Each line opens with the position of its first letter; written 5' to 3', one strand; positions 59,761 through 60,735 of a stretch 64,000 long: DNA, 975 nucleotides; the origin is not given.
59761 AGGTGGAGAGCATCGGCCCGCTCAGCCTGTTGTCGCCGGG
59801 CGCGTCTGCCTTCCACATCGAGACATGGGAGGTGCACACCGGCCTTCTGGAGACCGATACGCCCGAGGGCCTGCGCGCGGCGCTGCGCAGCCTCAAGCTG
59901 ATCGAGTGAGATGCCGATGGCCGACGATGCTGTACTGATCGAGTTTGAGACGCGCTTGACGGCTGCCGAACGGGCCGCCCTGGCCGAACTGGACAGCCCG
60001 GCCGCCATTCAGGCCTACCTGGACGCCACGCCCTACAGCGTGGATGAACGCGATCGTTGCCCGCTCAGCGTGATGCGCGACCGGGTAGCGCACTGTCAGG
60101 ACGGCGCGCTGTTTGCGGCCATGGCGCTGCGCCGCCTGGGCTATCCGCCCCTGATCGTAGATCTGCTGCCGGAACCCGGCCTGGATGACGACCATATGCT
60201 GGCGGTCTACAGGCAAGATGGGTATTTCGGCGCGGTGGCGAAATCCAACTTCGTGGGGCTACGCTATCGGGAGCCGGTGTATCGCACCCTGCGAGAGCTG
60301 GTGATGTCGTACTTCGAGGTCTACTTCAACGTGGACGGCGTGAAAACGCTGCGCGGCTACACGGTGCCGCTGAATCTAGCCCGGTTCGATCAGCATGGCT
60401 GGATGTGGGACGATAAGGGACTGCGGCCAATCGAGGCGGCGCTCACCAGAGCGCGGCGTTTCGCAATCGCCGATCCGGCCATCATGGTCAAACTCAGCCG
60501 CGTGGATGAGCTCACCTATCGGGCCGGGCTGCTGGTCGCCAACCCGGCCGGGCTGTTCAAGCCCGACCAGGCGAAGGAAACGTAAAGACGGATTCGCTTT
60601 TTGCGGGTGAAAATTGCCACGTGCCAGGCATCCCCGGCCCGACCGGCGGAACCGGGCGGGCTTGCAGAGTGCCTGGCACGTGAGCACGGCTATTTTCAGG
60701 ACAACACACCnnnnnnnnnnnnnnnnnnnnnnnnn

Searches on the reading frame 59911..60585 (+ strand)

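Call 3: search_protein_families(library=pfam, proteins=[window:59911-60585:+], max_evalue=1)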
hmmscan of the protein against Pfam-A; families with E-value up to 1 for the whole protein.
window:59911-60585:+ (224 aa): 1 family
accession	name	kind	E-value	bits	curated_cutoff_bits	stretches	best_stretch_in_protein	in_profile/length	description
PF01841.26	Transglut_core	-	0.037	14.8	23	1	26-79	14-71/108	Transglutaminase-like superfamily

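Call 4: search_protein_families(library=ncbifam, proteins=[window:59911-60585:+], max_evalue=1)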
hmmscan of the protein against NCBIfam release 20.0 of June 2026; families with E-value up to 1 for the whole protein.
window:59911-60585:+ (224 aa): 0 families
